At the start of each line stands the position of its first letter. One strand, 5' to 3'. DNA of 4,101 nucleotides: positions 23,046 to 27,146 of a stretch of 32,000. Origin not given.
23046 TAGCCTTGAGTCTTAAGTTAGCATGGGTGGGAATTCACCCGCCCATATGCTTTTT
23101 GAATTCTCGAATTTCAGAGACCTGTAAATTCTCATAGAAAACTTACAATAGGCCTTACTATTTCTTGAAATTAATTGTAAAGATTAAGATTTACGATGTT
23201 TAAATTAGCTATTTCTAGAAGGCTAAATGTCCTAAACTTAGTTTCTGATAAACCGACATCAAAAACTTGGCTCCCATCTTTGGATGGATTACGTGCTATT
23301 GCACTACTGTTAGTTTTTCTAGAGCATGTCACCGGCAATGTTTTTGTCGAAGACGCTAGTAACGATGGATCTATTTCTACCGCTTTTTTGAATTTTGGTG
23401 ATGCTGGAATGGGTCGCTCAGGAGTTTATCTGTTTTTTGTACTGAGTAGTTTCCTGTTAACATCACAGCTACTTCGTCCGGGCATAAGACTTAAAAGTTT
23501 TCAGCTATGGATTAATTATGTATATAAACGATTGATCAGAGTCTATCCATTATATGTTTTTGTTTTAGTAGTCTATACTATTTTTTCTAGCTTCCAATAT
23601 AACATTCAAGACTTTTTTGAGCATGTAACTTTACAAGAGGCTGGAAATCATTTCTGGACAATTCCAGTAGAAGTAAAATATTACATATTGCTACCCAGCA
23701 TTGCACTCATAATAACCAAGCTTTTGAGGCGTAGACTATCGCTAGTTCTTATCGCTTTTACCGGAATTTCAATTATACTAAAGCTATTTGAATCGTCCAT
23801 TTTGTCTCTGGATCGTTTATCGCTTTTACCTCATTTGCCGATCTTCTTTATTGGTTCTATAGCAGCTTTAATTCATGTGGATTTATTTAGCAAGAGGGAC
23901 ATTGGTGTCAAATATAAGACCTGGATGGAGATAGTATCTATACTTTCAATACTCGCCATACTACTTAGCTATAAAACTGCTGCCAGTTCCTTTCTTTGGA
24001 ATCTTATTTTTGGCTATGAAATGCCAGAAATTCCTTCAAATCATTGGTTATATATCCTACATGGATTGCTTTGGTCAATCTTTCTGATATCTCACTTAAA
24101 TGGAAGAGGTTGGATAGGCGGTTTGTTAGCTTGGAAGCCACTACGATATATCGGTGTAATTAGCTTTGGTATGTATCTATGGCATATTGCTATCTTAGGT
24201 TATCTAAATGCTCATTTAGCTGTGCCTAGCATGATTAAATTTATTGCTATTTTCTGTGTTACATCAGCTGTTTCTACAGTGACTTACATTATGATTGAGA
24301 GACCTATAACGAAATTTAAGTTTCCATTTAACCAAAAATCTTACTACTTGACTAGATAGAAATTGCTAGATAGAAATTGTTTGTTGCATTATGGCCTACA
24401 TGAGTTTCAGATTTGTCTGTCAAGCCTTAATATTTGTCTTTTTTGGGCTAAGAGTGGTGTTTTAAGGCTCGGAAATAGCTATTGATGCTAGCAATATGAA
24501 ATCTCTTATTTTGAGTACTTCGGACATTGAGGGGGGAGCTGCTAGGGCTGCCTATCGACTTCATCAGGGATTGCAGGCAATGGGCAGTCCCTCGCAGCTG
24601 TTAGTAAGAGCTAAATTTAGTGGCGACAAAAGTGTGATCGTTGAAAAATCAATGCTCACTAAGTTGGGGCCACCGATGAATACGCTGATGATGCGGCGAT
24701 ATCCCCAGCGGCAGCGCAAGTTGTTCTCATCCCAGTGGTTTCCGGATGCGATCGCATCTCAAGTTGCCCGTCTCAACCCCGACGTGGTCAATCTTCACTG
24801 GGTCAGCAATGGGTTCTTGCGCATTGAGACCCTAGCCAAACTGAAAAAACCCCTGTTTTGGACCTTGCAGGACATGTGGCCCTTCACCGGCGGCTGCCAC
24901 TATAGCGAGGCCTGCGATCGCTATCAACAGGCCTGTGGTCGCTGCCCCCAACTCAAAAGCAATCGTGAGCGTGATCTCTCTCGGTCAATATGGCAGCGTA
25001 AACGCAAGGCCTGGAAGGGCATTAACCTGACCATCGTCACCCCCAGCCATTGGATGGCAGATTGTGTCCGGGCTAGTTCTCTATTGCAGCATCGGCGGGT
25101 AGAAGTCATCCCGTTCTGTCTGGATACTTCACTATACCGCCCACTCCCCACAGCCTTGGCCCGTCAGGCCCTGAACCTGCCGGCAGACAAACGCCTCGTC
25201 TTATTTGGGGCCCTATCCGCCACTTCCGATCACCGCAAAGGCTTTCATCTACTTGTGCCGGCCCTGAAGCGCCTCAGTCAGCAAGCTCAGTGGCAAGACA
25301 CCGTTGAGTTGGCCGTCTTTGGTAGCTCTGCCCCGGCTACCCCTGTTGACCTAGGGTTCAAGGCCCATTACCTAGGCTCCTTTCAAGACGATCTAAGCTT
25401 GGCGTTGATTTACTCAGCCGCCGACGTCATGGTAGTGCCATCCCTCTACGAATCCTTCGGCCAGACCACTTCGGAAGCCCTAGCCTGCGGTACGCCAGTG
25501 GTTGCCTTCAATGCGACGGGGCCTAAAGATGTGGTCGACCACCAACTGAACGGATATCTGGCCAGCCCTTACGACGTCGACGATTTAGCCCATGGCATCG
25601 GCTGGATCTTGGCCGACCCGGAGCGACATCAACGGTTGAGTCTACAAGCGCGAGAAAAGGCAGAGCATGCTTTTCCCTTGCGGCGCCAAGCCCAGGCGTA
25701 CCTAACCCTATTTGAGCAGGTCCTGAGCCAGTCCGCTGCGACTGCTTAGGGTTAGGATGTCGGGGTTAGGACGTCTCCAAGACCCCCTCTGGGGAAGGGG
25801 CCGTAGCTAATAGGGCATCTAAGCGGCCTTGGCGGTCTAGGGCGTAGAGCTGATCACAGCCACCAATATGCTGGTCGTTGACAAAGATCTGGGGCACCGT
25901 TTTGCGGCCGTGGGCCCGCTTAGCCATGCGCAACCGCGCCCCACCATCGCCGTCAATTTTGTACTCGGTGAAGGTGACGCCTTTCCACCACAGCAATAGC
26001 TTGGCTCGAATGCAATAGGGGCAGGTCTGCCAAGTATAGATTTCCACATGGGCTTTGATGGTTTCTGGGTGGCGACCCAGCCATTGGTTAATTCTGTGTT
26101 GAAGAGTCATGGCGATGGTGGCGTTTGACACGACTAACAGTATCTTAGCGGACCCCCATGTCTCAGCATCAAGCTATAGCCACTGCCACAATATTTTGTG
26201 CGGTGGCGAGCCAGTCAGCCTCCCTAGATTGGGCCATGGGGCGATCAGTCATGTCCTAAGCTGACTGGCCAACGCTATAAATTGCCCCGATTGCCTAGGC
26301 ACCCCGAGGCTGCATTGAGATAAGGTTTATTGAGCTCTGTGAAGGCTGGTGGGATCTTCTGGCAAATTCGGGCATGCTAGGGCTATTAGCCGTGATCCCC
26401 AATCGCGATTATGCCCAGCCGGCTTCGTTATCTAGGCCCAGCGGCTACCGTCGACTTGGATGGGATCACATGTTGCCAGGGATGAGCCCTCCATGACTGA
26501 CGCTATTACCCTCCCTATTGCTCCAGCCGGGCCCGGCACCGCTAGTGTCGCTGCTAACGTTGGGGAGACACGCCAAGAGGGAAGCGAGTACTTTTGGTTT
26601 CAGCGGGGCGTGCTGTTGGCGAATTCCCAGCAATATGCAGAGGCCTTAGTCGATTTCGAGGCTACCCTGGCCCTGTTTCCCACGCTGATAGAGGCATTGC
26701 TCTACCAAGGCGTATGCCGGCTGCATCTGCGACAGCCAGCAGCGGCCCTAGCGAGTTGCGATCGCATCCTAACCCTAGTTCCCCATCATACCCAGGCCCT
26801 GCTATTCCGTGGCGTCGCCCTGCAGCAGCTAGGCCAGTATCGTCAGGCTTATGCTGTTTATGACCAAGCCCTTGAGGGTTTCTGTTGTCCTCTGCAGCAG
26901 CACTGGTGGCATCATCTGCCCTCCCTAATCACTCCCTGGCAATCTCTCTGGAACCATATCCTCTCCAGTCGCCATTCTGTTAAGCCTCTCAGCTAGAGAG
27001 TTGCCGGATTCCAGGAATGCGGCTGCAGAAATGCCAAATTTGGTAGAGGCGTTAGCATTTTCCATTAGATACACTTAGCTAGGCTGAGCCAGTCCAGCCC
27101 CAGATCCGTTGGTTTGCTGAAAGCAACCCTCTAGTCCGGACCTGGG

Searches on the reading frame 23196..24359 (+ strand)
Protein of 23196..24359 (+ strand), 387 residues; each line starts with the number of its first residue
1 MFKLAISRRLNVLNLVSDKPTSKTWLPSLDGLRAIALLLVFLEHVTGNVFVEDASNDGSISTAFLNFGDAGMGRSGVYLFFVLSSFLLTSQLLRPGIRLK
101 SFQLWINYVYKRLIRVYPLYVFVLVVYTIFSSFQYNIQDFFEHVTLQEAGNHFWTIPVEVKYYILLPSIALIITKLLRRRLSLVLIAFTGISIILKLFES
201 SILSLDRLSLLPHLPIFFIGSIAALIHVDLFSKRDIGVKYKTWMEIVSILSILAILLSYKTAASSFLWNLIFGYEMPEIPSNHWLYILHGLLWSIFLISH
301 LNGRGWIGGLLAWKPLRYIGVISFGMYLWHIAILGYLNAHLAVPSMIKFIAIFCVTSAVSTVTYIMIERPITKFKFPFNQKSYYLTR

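Call 8: search_protein_families(library=pfam, proteins=[window:23196-24359:+], max_evalue=0.001)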
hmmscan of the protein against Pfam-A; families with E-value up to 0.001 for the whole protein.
window:23196-24359:+ (387 aa): 1 family
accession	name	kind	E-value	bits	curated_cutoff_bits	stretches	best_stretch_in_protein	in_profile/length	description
PF01757.29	Acyl_transf_3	-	6e-30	104.8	31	1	27-364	2-325/326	Acyltransferase domain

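Call 87: search_protein_families(library=ncbifam, proteins=[window:23196-24359:+], max_evalue=0.000001)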
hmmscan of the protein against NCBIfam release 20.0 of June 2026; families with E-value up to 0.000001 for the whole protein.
window:23196-24359:+ (387 aa): 0 families

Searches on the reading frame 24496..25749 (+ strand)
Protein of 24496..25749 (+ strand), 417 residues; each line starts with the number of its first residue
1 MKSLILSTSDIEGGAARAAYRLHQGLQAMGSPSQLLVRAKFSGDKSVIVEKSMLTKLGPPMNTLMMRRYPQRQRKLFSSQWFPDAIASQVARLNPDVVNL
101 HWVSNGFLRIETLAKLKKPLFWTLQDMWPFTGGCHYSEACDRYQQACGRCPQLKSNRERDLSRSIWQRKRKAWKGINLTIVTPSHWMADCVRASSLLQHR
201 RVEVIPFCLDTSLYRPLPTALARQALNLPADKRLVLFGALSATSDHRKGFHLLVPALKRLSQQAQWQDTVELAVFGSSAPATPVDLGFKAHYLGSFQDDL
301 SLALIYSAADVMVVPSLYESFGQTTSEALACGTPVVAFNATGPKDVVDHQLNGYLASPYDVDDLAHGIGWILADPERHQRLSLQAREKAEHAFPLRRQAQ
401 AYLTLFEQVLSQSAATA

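Call 8: search_protein_families(library=pfam, proteins=[window:24496-25749:+], max_evalue=0.001)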
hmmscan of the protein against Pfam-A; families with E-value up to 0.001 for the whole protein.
window:24496-25749:+ (417 aa): 6 families
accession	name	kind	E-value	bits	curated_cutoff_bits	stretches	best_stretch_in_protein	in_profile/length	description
PF00534.26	Glycos_transf_1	-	5.5e-27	94.8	26.4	1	223-387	6-171/172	Glycosyl transferases group 1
PF13692.12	Glyco_trans_1_4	-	3.6e-24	86.1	27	1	232-374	2-142/142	Glycosyl transferases group 1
PF20706.3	GT4-conflict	-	9.6e-11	41.7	26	1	229-388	195-371/385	Family 4 Glycosyltransferase in conflict systems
PF13439.12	Glyco_transf_4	-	2.2e-09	38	28.5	1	13-212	2-169/170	Glycosyltransferase Family 4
PF13579.12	Glyco_trans_4_4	-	8.9e-06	26.6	29.7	1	13-206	1-156/158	Glycosyl transferase 4-like domain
PF13524.12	Glyco_trans_1_2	-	0.00014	22.3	25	1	270-403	15-143/144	Glycosyl transferase-like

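Call 87: search_protein_families(library=ncbifam, proteins=[window:24496-25749:+], max_evalue=0.000001)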
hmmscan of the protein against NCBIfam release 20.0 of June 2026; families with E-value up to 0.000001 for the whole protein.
window:24496-25749:+ (417 aa): 21 families
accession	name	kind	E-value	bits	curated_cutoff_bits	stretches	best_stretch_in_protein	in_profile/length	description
TIGR03999.1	thiol_BshA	equivalog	1.2e-21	77.1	273.7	1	301-410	265-374/375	N-acetyl-alpha-D-glucosaminyl L-malate synthase BshA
TIGR02149.1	glgA_Coryne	subfamily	4.9e-20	72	302.4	1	169-410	138-391/391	glycogen synthase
TIGR03449.1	mycothiol_MshA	equivalog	9.7e-20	70.8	462.5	1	198-410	186-404/406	D-inositol-3-phosphate glycosyltransferase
TIGR03088.1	stp2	hypoth_equivalog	2.8e-19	69.4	409.05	1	181-410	141-374/374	TIGR03088 family PEP-CTERM/XrtA system glycosyltransferase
NF041876.1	EPS_EpsE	equivalog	6e-19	68.6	400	1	285-401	273-388/389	exopolysaccharide biosynthesis GT4 family glycosyltransferase EpsE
NF053787.1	GlcN_PG_synth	equivalog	1.3e-18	67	480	1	179-410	146-360/361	N-acetylglucosaminyl phosphatidylglycerol synthase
NF038295.1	EPS_HpsP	equivalog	4.2e-15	55.6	550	1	204-409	180-387/388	hormogonium polysaccharide biosynthesis glycosyltransferase HpsP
NF012028.0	PRK15484.1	subfamily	8.8e-13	48.1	618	1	177-380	140-350/380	lipopolysaccharide N-acetylglucosaminyltransferase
TIGR02472.1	sucr_P_syn_N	equivalog_domain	2.9e-12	46.1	576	1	309-404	341-436/439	sucrose-phosphate synthase, putative, glycosyltransferase domain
NF038229.1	Glyco4_Geo_Pelo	equivalog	1.2e-11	44.2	400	1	290-410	220-337/338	GPMC system family 4 glycosyltransferase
TIGR02095.1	glgA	subfamily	1.2e-11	44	328.45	1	223-408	283-476/477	glycogen/starch synthase, ADP-glucose type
TIGR04047.1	MSMEG_0565_glyc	hypoth_equivalog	3.1e-11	43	259.85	1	283-405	253-370/373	MSMEG_0565 family glycosyltransferase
TIGR04015.1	WcaC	equivalog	4.4e-11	42.6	784.85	1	11-349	11-347/405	colanic acid biosynthesis glycosyltransferase WcaC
NF047880.1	glyco_SdgA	exception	8.8e-11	41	800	1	296-390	379-472/488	serine-aspartate repeat adhesin O-glycosyltransferase SdgA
NF046085.1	XrtY_assoc_Gly1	equivalog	1.8e-10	40.2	400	1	245-411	219-386/387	XrtY-associated glycosyltransferase XYAG1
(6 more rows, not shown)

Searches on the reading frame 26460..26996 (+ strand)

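Call 9: search_protein_families(library=pfam, proteins=[window:26460-26996:+], max_evalue=0.001)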
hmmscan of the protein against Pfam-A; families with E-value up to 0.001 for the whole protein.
window:26460-26996:+ (178 aa): 11 families
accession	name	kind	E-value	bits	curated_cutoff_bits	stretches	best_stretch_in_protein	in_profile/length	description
PF00515.34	TPR_1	-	4.8e-15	55.1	27.8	2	113-139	3-29/34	Tetratricopeptide repeat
PF07719.23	TPR_2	-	1.6e-14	53.2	27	1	45-75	3-33/34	Tetratricopeptide repeat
PF13371.12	TPR_9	-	2.7e-09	37.4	35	1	91-138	9-56/73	Tetratricopeptide repeat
PF13432.12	TPR_16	-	2.8e-08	34.5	32.7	1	49-108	3-62/65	Tetratricopeptide repeat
PF13428.12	TPR_14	-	8.3e-08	32.6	23.5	0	113-152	3-40/44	Tetratricopeptide repeat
PF13174.12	TPR_6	-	3.5e-07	30.9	26.3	0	78-108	1-31/33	Tetratricopeptide repeat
PF14559.12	TPR_19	-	2.2e-06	28.4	25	1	91-138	5-52/68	Tetratricopeptide repeat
PF13431.12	TPR_17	-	3.7e-06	27.2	24.4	0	66-97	2-33/34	Tetratricopeptide repeat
PF13181.12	TPR_8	-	8.7e-06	26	25.7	0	112-139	2-29/34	Tetratricopeptide repeat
PF12895.13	ANAPC3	-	2.1e-05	25.1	27.2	1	56-136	2-81/82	Anaphase-promoting complex, cyclosome, subunit 3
PF13424.12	TPR_12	-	0.00026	21.5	30.1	0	78-140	4-74/77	Tetratricopeptide repeat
